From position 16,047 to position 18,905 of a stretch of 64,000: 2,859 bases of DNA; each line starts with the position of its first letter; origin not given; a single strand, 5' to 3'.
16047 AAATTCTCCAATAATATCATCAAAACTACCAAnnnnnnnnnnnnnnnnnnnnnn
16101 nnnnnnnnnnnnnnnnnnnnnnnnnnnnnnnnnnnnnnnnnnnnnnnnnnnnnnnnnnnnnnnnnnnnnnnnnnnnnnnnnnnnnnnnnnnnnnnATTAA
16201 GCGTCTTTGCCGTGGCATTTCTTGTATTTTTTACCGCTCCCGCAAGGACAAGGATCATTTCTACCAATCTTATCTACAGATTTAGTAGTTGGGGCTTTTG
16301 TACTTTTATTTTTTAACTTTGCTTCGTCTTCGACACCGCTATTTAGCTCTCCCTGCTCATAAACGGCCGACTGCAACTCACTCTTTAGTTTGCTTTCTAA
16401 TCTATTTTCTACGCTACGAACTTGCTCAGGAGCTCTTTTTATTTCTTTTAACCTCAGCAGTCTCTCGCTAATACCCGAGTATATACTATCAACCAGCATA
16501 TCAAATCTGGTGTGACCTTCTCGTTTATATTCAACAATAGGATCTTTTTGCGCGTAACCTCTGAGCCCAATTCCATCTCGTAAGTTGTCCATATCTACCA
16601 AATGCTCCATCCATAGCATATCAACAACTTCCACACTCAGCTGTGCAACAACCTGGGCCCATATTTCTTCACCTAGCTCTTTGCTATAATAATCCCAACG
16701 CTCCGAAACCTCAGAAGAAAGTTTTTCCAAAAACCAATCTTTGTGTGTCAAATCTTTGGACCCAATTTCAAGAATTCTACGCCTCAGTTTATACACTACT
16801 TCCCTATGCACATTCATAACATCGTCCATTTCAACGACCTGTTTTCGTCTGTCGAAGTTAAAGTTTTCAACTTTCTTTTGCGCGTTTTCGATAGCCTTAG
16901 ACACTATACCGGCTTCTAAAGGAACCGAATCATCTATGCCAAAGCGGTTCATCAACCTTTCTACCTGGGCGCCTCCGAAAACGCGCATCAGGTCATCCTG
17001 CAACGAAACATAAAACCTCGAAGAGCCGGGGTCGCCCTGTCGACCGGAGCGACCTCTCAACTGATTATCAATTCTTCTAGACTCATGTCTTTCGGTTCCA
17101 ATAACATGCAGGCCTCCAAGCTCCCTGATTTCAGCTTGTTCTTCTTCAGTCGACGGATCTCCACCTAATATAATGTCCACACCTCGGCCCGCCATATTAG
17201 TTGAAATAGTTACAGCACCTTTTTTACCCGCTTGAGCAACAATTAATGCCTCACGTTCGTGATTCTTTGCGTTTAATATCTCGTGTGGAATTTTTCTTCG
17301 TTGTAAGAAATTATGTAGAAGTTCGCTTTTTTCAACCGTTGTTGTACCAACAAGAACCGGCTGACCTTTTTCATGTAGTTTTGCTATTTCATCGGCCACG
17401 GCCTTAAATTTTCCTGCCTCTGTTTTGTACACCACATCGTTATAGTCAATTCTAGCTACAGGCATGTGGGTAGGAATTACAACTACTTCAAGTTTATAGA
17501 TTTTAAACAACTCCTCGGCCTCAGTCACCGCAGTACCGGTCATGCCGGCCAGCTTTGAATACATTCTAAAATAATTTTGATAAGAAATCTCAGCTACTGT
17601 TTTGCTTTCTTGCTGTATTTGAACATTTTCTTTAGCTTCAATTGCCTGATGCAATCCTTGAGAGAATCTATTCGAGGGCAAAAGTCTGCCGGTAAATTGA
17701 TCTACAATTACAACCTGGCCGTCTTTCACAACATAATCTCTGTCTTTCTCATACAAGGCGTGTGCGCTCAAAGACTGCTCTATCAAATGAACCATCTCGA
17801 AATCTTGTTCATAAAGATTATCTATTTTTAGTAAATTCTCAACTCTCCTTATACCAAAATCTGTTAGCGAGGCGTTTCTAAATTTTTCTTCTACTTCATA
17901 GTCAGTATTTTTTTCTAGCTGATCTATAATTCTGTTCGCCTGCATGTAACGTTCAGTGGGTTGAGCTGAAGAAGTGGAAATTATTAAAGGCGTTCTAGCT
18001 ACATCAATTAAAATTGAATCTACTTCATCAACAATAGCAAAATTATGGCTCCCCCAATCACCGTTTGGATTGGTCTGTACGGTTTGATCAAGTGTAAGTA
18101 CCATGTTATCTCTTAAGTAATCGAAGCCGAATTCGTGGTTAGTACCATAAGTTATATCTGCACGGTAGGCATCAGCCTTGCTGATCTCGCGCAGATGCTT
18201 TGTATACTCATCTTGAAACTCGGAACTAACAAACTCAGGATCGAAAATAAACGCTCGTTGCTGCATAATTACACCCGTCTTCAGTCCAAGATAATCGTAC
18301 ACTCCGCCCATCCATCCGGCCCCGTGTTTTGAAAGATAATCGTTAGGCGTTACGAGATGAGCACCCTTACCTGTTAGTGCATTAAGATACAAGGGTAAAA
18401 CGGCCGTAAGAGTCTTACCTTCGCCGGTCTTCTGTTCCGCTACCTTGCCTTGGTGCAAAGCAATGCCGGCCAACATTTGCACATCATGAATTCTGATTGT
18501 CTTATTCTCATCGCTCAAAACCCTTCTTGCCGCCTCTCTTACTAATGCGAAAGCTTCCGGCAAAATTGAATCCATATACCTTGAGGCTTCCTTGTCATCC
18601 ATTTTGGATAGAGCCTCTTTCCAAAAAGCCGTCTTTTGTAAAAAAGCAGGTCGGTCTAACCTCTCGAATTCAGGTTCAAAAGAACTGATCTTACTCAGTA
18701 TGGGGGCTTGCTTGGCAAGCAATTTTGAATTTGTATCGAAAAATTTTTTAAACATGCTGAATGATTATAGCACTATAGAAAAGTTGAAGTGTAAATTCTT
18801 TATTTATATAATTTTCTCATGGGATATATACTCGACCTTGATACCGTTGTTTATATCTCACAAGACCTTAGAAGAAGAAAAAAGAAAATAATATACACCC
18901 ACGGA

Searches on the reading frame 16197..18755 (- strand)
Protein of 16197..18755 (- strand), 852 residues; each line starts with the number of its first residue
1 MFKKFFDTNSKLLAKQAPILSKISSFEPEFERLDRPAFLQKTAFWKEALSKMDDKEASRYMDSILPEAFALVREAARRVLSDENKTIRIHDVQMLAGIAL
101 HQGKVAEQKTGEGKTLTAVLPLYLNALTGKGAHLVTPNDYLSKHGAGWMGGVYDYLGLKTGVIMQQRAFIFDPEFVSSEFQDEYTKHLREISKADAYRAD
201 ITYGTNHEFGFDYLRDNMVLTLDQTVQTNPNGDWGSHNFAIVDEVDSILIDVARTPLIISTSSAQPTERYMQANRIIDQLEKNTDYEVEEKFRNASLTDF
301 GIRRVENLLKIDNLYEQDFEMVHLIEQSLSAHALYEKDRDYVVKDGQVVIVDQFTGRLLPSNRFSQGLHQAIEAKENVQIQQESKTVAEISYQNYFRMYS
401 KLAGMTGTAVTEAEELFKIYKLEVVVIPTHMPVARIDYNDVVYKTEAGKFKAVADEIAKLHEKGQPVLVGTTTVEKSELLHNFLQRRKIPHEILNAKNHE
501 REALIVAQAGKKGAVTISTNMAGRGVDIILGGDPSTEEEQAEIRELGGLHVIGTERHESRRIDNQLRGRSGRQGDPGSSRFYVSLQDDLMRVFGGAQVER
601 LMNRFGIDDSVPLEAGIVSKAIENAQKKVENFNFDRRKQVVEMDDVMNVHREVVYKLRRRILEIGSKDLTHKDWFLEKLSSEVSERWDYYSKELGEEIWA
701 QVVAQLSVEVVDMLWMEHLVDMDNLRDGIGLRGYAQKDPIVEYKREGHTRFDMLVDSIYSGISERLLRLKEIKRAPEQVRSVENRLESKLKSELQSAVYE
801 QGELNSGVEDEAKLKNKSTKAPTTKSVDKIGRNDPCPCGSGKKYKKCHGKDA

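Call 61: search_protein_families(library=pfam, proteins=[window:16197-18755:-], max_evalue=0.00001)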
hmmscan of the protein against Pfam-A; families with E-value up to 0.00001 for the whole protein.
window:16197-18755:- (852 aa): 5 families
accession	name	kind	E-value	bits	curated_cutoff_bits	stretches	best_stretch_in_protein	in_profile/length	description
PF07517.20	SecA_DEAD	-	6.8e-101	337.8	24.6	1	3-416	2-289/290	SecA DEAD-like domain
PF21090.3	P-loop_SecA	-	8.8e-82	274.1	27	2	432-539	1-108/205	SecA P-loop domain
PF07516.18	SecA_SW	-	2.4e-40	139.2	26.7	2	676-769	108-199/200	SecA Wing and Scaffold domain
PF01043.26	SecA_PP_bind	-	7.7e-38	129.9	23.5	1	267-373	3-110/110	SecA preprotein cross-linking domain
PF02810.21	SEC-C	-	3e-10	40.2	20.4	1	832-850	1-19/19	SEC-C motif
